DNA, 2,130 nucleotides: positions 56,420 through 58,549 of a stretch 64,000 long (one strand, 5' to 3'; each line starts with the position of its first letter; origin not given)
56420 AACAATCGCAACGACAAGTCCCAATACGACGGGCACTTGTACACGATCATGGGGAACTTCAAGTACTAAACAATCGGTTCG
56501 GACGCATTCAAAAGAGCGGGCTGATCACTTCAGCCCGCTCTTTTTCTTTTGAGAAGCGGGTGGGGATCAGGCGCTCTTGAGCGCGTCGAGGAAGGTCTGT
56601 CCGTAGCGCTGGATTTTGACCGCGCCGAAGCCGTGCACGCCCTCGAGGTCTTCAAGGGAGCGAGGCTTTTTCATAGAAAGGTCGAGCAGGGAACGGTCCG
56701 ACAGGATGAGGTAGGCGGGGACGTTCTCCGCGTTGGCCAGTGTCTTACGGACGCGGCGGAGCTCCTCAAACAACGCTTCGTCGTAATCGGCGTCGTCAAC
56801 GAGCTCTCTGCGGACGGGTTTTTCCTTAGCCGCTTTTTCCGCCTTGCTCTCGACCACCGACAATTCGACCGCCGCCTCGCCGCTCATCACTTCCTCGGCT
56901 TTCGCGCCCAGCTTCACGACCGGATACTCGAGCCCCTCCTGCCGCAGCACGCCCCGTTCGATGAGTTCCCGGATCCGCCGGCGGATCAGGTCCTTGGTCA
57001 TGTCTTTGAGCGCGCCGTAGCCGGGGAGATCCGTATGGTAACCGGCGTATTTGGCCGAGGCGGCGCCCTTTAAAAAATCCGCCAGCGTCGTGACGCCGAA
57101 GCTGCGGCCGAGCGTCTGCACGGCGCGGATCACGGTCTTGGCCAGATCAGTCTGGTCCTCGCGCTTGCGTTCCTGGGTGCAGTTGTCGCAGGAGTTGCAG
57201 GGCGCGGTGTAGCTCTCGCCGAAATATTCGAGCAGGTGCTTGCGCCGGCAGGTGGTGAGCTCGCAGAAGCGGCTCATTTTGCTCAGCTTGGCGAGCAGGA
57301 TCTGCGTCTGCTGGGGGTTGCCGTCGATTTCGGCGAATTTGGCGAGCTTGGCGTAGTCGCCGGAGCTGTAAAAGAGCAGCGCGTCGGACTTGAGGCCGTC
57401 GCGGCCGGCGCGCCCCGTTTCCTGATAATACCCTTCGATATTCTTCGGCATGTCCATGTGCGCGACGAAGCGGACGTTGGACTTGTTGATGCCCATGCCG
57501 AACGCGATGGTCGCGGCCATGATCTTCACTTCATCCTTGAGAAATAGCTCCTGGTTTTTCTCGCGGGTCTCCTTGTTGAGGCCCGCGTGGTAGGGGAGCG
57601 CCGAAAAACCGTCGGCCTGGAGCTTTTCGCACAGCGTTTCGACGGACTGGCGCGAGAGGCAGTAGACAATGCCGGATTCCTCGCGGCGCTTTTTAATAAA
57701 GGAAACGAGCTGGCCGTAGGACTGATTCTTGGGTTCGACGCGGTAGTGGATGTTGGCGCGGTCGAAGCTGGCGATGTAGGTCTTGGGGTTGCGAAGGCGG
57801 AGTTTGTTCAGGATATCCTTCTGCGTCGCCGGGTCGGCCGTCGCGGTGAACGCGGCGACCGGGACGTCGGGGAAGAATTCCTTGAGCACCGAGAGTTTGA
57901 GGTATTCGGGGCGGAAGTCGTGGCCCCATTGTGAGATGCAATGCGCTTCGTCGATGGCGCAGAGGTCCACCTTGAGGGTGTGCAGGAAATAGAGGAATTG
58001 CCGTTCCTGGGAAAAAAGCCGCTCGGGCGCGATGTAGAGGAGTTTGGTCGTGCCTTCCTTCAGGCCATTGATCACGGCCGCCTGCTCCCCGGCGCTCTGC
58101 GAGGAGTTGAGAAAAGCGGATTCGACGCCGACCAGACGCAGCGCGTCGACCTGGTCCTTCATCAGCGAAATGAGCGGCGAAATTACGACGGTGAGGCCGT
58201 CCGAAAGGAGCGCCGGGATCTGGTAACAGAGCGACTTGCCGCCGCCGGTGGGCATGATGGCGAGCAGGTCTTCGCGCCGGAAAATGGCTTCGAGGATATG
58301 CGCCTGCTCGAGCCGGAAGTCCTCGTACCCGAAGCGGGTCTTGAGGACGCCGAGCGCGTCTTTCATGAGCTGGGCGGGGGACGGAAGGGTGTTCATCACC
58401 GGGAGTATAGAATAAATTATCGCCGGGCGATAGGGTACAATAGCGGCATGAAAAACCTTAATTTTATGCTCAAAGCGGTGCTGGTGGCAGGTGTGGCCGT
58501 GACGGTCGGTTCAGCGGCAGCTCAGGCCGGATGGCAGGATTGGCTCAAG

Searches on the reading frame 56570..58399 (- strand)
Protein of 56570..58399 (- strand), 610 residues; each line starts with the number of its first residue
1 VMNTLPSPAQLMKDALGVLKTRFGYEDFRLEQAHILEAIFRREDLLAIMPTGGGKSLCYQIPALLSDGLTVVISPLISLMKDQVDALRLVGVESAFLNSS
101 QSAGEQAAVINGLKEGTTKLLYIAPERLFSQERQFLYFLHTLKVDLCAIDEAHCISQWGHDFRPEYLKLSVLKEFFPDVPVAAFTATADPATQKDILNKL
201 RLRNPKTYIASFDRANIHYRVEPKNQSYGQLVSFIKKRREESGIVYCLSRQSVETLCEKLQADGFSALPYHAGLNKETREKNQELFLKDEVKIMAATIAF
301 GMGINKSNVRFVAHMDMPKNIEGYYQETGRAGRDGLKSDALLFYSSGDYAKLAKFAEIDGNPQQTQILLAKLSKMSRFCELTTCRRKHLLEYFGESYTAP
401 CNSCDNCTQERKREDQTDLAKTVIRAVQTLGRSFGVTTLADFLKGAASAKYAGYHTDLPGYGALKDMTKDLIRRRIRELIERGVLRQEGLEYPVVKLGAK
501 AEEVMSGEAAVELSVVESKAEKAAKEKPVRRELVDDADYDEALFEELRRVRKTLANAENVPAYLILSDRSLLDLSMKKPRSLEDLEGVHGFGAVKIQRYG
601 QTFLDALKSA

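Call 63: search_protein_families(library=pfam, proteins=[window:56570-58399:-], max_evalue=0.00001)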
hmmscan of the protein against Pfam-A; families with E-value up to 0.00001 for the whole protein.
window:56570-58399:- (610 aa): 5 families
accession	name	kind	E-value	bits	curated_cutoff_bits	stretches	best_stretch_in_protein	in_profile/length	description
PF09382.16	RQC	-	8.2e-24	84.1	23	1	411-520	2-112/114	RQC domain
PF00270.35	DEAD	-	2.8e-23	82.9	26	1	32-194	4-165/167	DEAD/DEAH box helicase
PF00271.37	Helicase_C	-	5.6e-22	78.5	23.5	1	230-335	5-110/110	Helicase conserved C-terminal domain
PF00570.28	HRDC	-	1.6e-19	70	23.8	1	540-607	1-68/68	HRDC domain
PF16124.10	RecQ_Zn_bind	-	3.4e-17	63.4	25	1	347-408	2-66/66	RecQ zinc-binding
